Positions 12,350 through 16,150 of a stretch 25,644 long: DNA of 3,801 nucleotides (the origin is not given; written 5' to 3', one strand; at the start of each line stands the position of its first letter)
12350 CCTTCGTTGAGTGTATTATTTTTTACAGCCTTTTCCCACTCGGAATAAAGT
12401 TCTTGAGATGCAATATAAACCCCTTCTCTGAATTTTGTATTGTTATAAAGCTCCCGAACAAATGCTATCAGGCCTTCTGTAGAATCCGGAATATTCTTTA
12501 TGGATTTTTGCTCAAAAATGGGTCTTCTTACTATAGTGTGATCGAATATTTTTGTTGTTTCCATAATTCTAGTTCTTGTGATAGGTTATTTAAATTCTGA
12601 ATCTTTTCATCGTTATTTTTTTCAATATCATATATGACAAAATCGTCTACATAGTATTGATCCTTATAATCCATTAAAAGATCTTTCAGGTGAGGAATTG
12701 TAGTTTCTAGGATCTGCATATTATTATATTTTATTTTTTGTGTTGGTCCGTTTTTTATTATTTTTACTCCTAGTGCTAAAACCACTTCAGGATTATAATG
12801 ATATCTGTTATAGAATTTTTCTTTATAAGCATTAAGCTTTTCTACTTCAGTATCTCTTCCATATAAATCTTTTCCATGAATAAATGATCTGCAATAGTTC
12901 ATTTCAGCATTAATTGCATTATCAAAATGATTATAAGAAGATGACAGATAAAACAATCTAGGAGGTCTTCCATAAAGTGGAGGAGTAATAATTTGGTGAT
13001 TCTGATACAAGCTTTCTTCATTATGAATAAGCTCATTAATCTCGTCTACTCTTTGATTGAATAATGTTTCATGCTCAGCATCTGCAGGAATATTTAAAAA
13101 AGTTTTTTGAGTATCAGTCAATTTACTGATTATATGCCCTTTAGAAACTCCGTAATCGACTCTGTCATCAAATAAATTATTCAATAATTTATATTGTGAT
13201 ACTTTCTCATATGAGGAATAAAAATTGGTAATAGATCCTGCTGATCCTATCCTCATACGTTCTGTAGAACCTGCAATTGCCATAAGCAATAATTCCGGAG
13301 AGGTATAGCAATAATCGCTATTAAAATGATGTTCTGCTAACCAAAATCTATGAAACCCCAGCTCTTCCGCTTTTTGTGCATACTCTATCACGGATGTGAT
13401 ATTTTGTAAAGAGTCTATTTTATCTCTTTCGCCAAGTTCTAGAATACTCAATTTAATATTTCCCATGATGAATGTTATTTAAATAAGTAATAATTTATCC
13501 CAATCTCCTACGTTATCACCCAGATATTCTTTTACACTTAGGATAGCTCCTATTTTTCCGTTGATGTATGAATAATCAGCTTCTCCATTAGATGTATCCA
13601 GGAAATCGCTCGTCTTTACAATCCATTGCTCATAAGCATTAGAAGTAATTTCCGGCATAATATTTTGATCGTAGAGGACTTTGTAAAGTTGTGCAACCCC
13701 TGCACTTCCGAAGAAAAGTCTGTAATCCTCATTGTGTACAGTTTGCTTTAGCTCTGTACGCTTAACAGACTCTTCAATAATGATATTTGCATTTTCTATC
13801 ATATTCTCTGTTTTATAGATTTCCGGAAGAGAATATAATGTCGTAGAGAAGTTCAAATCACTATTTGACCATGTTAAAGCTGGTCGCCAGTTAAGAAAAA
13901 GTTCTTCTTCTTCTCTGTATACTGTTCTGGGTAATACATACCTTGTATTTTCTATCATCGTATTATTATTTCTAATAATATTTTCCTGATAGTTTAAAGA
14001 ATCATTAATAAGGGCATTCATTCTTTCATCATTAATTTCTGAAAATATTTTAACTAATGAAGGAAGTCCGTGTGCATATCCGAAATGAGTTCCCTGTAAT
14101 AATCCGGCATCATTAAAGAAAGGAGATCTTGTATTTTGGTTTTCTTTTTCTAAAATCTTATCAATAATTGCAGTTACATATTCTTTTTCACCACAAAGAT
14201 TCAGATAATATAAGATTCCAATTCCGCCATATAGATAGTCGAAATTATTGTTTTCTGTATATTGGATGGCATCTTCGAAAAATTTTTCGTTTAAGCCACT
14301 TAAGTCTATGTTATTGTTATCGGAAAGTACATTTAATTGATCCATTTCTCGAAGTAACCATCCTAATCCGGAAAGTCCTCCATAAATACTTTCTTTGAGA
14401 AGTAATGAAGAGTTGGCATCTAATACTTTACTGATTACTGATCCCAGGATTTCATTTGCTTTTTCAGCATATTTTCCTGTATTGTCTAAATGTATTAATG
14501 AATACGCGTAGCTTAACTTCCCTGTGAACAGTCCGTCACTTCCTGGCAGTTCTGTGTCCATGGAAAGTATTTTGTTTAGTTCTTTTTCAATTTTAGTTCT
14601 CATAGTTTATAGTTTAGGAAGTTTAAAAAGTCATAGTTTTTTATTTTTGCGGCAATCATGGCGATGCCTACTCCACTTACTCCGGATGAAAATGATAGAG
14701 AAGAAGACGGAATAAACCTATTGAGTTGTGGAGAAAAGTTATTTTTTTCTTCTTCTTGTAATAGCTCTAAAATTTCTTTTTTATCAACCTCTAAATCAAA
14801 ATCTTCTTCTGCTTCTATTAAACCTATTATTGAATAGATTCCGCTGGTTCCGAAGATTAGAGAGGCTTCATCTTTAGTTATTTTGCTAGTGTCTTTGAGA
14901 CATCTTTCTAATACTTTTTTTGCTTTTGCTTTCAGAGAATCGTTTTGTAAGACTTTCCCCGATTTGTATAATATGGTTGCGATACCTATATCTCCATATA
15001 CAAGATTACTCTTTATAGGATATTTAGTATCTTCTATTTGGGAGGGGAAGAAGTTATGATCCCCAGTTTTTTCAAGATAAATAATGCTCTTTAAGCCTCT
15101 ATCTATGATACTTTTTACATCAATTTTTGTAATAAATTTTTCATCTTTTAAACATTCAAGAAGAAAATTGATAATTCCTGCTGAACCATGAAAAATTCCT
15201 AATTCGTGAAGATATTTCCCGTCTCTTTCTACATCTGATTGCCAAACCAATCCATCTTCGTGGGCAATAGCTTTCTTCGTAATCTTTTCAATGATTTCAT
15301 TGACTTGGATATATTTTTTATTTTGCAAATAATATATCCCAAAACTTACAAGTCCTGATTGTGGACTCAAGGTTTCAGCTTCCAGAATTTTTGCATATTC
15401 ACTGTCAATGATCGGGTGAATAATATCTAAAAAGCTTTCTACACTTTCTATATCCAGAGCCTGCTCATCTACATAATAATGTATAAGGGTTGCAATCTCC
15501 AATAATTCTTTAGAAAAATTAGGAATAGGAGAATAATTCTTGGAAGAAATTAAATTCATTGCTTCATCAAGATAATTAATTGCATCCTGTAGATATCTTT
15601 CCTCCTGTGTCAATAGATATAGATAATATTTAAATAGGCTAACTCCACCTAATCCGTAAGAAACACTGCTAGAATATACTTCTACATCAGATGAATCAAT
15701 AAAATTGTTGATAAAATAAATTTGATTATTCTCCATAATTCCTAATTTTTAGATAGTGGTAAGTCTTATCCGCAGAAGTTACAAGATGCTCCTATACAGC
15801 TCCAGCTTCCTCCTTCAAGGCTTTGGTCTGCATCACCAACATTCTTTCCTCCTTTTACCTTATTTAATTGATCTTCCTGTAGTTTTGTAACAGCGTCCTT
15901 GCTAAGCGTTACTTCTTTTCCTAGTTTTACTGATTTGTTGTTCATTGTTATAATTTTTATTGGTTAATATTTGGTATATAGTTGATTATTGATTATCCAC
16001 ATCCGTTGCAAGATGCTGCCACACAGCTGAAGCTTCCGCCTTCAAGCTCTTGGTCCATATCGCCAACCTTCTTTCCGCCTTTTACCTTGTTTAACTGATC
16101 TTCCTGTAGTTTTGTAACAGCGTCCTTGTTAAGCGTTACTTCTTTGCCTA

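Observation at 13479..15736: Both LanC-like paralogs lack the canonical zinc ligands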

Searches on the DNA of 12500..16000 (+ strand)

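Call 81: search_dna_similar(query=window:12500-16000:+, collection=plasmids, mode=near, max_rows=10)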
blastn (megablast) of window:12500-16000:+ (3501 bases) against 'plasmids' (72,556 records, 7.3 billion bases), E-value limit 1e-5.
No match.
